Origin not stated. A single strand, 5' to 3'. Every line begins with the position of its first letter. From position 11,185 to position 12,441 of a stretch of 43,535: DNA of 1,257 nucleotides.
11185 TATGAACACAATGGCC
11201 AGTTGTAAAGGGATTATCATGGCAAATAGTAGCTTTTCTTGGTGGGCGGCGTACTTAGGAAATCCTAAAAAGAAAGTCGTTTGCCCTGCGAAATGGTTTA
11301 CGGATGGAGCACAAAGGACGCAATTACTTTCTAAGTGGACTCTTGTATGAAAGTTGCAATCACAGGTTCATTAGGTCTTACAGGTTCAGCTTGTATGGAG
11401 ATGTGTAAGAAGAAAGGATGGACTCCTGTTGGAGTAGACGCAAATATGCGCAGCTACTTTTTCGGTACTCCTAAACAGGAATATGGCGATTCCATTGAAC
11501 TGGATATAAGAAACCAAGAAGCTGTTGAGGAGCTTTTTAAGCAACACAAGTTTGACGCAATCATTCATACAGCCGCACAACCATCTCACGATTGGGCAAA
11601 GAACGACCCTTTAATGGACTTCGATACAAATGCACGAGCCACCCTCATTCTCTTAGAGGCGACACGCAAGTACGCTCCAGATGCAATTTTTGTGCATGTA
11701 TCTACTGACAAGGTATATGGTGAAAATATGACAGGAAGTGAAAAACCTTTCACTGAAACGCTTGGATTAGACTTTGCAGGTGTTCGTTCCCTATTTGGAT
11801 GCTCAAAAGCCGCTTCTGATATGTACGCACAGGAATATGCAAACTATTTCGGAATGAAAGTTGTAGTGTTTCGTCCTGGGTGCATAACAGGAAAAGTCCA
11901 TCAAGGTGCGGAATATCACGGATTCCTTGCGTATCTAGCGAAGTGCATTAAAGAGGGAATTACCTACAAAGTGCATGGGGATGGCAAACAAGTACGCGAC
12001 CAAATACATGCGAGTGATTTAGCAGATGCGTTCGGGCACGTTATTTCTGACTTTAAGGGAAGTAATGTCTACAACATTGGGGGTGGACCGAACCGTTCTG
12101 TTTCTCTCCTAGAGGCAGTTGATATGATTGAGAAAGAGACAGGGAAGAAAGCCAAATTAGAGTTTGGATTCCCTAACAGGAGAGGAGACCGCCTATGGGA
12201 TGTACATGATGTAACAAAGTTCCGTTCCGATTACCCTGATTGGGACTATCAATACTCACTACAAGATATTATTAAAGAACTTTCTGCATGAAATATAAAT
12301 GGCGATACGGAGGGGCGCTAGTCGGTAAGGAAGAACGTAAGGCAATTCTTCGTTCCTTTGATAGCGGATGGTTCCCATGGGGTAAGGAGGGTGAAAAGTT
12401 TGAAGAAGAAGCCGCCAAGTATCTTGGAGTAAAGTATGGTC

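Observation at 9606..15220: A deoxy-sugar branch whose DegT-family enzyme has His at the catalytic Lys position and lacks the E1 iron-sulfur cysteines (3,6-dideoxyhexose-like pathway)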

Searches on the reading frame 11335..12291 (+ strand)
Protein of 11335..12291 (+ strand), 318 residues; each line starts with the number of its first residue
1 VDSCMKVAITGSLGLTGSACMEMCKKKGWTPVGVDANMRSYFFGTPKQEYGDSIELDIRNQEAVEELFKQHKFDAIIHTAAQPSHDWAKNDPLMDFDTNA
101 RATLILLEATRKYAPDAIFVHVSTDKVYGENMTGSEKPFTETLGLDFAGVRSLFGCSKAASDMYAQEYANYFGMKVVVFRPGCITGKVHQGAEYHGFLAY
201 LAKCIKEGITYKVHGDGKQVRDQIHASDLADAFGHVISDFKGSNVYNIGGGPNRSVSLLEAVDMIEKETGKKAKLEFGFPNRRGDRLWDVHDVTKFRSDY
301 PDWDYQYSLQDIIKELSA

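Call 4: search_protein_families(library=pfam, proteins=[window:11335-12291:+], max_evalue=0.01)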
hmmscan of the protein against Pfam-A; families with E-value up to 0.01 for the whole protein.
window:11335-12291:+ (318 aa): 6 families
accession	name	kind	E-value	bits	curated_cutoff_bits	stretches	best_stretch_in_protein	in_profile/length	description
PF01370.27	Epimerase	-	1.1e-43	149.9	20.9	1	7-249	1-240/240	NAD dependent epimerase/dehydratase family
PF16363.11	GDP_Man_Dehyd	-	1.4e-29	104.1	27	1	9-261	2-260/332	GDP-mannose 4,6 dehydratase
PF04321.23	RmlD_sub_bind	-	2.9e-17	63.1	27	1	5-250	1-214/287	RmlD substrate binding domain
PF07993.18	NAD_binding_4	-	1.4e-11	44.5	20.1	1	63-220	81-245/258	Male sterility protein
PF02719.21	Polysacc_synt_2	-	9.7e-10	38.5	20.2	1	56-143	61-148/293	Polysaccharide biosynthesis protein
PF01073.25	3Beta_HSD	-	0.00036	20.1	22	1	50-232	46-224/280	3-beta hydroxysteroid dehydrogenase/isomerase family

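Call 5: search_protein_families(library=ncbifam, proteins=[window:11335-12291:+], max_evalue=0.001)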
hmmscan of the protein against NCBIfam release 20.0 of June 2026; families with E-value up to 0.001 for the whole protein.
window:11335-12291:+ (318 aa): 16 families
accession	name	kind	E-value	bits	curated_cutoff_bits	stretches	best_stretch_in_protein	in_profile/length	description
TIGR01181.1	dTDP_gluc_dehyt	equivalog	1.8e-34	119.3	365.1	1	54-310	55-284/321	dTDP-glucose 4,6-dehydratase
TIGR01179.1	galE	equivalog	1.1e-26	93.5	262.3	1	6-315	1-320/332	UDP-glucose 4-epimerase GalE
NF007582.0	PRK10217.1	equivalog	3.1e-21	75.9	698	1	52-310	54-304/355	dTDP-glucose 4,6-dehydratase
NF007490.0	PRK10084.1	subfamily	3.3e-20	72.4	649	1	5-254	1-264/361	dTDP-glucose 4,6-dehydratase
NF007956.0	PRK10675.1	subfamily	1.2e-18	67.3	394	2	5-143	1-140/338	UDP-glucose 4-epimerase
TIGR02622.1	CDP_4_6_dhtase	equivalog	7.7e-16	58.2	278.45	1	6-172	6-172/352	CDP-glucose 4,6-dehydratase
TIGR01214.1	rmlD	equivalog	1.8e-15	56.8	224.05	1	6-271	1-228/285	dTDP-4-dehydrorhamnose reductase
TIGR04180.1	EDH_00030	hypoth_equivalog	6.7e-14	51.6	475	1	8-276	2-263/297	NAD-dependent 4,6-dehydratase LegB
TIGR02197.1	heptose_epim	equivalog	2.8e-13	49.8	274.6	1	8-277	2-268/316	ADP-glyceromanno-heptose 6-epimerase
TIGR01746.1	Thioester-redct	subfamily_domain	2.5e-09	36.8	213.35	1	71-274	87-285/371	thioester reductase domain-containing protein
NF047922.1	GDPFucSynFcl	equivalog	3.5e-09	36.5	500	1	55-285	36-269/308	GDP-L-fucose synthase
NF043036.1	ErythonDh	equivalog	3e-08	33.2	325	1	5-169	1-164/321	D-erythronate dehydrogenase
TIGR01777.1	yfcH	hypoth_equivalog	1.8e-07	31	207.35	1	7-249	1-223/292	TIGR01777 family oxidoreductase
NF008872.0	PRK11908.1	equivalog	6.4e-07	28.7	294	1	5-267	2-269/349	bifunctional UDP-4-keto-pentose/UDP-xylose synthase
NF041015.1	UDPsulfquin_syn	equivalog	1e-05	24.7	575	1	54-164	71-182/384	UDP-sulfoquinovose synthase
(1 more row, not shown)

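Call 16: search_solved_structures(query=window:11335-12291:+, max_evalue=1e-15, show_alignments=2)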
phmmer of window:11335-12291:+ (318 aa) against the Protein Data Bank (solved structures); distinct sequences matched with E-value up to 1e-15: 12.
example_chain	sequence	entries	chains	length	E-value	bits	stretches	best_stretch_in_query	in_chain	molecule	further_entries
9rl0_E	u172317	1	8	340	3.9e-39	137.9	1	5-297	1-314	CDP-tyvelose 2-epimerase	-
1orr_A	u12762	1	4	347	3.3e-31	111.8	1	52-314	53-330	CDP-tyvelose-2-epimerase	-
4zrm_A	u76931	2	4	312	1.6e-24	89.9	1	3-314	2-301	UDP-glucose 4-epimerase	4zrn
6bi4_A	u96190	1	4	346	6.8e-24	87.8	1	4-315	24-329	dTDP-glucose 4,6-dehydratase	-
2p5u_A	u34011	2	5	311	7.7e-22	81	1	5-285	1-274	UDP-glucose 4-epimerase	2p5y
1kep_A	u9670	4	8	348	3.9e-21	78.7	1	50-307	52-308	dTDP-D-glucose 4,6-dehydratase | DTDP-GLUCOSE 4,6-DEHYDRATASE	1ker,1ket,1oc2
2hun_A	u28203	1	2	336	3.2e-20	75.7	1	4-314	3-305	336aa long hypothetical dTDP-glucose 4,6-dehydratase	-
1g1a_A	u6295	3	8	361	2.8e-18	69.4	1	5-254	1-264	DTDP-D-GLUCOSE 4,6-DEHYDRATASE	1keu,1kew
7ys8_A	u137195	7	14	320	9.9e-18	67.6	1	5-261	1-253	UDP-glucose 4-epimerase | UDP-glucose 4-epimerase along with EC 5.1.3.2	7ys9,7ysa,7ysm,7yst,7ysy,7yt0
6vlo_A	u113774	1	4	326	1.1e-17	67.4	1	6-261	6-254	Putative dTDP-D-glucose 4,6-dehydratase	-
1bxk_A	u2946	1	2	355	2.7e-17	66.1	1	6-308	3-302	PROTEIN (DTDP-GLUCOSE 4,6-DEHYDRATASE)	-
8du1_A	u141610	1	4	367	7.6e-17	64.6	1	55-282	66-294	dTDP-glucose 4,6-dehydratase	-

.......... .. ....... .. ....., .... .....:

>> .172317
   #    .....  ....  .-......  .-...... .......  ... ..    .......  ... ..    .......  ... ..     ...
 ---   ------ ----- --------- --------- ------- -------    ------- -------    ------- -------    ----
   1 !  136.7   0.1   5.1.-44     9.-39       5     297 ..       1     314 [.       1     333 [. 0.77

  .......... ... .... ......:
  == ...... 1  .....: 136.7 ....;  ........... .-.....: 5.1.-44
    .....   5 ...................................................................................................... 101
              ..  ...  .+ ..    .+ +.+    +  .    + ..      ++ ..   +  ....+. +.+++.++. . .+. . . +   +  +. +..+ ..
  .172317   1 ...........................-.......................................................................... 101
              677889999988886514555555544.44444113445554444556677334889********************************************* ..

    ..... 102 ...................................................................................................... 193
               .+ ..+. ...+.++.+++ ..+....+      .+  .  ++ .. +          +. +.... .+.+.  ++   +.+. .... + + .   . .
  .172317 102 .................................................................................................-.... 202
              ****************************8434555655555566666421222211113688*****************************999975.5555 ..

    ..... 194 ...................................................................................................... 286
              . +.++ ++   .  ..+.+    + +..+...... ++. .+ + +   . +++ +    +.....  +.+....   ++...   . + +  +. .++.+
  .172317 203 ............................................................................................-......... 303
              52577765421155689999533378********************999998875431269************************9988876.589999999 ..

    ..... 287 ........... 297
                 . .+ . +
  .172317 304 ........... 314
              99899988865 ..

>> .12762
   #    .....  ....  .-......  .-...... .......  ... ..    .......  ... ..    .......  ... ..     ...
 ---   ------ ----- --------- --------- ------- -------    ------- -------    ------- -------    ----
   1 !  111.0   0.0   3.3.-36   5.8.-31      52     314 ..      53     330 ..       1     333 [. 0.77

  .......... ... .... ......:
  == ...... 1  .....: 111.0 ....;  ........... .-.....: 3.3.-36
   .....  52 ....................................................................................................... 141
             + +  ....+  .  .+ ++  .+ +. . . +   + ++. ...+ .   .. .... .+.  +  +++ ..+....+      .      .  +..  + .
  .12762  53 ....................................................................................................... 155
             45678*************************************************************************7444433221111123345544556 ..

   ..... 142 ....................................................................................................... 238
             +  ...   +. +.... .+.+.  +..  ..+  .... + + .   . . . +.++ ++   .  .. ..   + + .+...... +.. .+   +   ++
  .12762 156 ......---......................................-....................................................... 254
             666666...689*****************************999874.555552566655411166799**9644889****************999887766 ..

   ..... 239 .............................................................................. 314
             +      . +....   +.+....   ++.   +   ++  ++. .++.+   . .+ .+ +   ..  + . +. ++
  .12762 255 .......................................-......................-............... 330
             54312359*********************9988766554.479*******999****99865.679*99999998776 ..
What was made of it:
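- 11335..12291 (+): CDP-tyvelose-2-epimerase-like extended SDR with FGCSK instead of YGCSK (Phe codon 11794-11796) and STDKVYG instead of STNKVYG. The true start is probably the ATG at 11347. PDB 9rl0 3.9e-39 and 1orr 3.3e-31 (call 16).
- On CDP-tyvelose 2-epimerase (for 11335-12291): 9rl0 3.9e-39 and 1orr 3.3e-31 (call 16).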

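Call 59: find_homologous_proteins(query=window:11335-12291:+, max_evalue=1e-10)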
Query window:11335-12291:+ (318 aa): 7990 proteins with E <= 1e-10 among 8000 candidates; the best 120 are listed.
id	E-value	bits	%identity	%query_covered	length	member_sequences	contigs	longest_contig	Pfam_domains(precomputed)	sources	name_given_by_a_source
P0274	1.0e-214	730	100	99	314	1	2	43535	PF04321.24,PF16363.12,PF02719.22,PF07993.19,PF01370.28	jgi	-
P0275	4.3e-140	484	67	98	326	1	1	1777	PF04321.24,PF16363.12,PF02719.22,PF05368.20,PF07993.19,PF01370.28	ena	-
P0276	6.5e-140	484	69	99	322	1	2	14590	PF04321.24,PF16363.12,PF02719.22,PF01073.26,PF07993.19,PF01370.28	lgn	-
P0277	2.4e-139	482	68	98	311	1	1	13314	PF04321.24,PF16363.12,PF02719.22,PF01073.26,PF07993.19,PF01370.28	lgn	-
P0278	1.9e-137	476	66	98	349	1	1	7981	PF04321.24,PF16363.12,PF02719.22,PF01073.26,PF07993.19,PF01370.28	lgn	-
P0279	3.0e-137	475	67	98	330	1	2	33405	PF04321.24,PF16363.12,PF02719.22,PF01073.26,PF07993.19,PF01370.28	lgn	-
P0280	2.5e-136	472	67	98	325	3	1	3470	PF04321.24,PF16363.12,PF02719.22,PF07993.19,PF01370.28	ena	-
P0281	3.3e-136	472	66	98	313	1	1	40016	PF04321.24,PF16363.12,PF02719.22,PF01073.26,PF07993.19,PF01370.28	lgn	-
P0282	3.8e-136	471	67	98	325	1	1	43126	PF04321.24,PF16363.12,PF02719.22,PF01073.26,PF07993.19,PF01370.28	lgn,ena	-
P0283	6.3e-136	471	67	98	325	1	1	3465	PF04321.24,PF16363.12,PF02719.22,PF07993.19,PF01370.28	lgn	-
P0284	3.0e-135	469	66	98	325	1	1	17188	PF04321.24,PF16363.12,PF02719.22,PF01073.26,PF07993.19,PF01370.28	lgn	-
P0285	3.2e-135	468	67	98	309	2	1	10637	PF04321.24,PF16363.12,PF02719.22,PF01073.26,PF07993.19,PF01370.28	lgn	-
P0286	3.6e-135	468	66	98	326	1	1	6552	PF04321.24,PF16363.12,PF02719.22,PF07993.19,PF01370.28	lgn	-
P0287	5.2e-135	468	66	98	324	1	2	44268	PF04321.24,PF16363.12,PF02719.22,PF01073.26,PF07993.19,PF01370.28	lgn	-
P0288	5.6e-135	468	65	100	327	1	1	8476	PF04321.24,PF16363.12,PF02719.22,PF01073.26,PF07993.19,PF01370.28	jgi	jgi:CDP-paratose 2-epimerase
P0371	9.6e-127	441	63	98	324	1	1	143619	PF04321.24,PF16363.12,PF02719.22,PF01073.26,PF07993.19,PF01370.28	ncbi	-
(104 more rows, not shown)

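Call 76: find_encoding_contigs(protein=P0371, flank=10000, max_places=2)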
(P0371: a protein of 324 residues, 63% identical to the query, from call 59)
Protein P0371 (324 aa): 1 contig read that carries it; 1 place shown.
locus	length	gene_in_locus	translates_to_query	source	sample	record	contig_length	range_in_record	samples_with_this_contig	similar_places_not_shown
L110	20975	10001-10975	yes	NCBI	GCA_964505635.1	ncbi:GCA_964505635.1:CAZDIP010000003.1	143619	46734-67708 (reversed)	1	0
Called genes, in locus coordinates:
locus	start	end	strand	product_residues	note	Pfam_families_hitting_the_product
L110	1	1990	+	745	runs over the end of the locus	PF04932:Wzy_C, PF13424:TPR_12 (faint), PF13431:TPR_17 (faint), PF13428:TPR_14 (faint), PF13432:TPR_16 (faint), PF14559:TPR_19 (weak)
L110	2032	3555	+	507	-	PF25973:BSH_CzcB, PF25881:HH_YBHG (faint), PF25954:Beta-barrel_RND_2 (weak), PF25990:Beta-barrel_YknX, PF26002:Beta-barrel_AprE (faint), PF25989:YknX_C (faint)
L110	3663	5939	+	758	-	PF04932:Wzy_C, PF13428:TPR_14 (faint), PF12895:ANAPC3 (faint), PF23914:TPR_CcmH_CycH (faint), PF14559:TPR_19 (weak)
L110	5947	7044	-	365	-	PF13439:Glyco_transf_4, PF13477:Glyco_trans_4_2, PF13579:Glyco_trans_4_4, PF00534:Glycos_transf_1, PF13692:Glyco_trans_1_4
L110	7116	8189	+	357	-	PF13524:Glyco_trans_1_2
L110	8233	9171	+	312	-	PF01073:3Beta_HSD, PF01370:Epimerase, PF16363:GDP_Man_Dehyd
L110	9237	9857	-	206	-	PF00293:NUDIX (weak)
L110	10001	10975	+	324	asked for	PF01073:3Beta_HSD, PF01370:Epimerase, PF02719:Polysacc_synt_2, PF04321:RmlD_sub_bind, PF16363:GDP_Man_Dehyd, PF07993:NAD_binding_4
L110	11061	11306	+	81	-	PF12728:HTH_17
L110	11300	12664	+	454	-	PF01943:Polysacc_synt, PF13440:Polysacc_synt_3, PF03023:MurJ (weak)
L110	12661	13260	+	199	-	PF13578:Methyltransf_24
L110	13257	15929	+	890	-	PF00535:Glycos_transf_2, PF00534:Glycos_transf_1 (weak)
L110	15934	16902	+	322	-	PF01073:3Beta_HSD (faint), PF01370:Epimerase, PF04321:RmlD_sub_bind, PF13460:NAD_binding_10 (weak), PF16363:GDP_Man_Dehyd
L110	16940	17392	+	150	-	PF00908:dTDP_sugar_isom, PF05523:FdtA, PF14667:Polysacc_synt_C, PF00190:Cupin_1 (weak)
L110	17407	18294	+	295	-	PF01370:Epimerase (faint), PF04321:RmlD_sub_bind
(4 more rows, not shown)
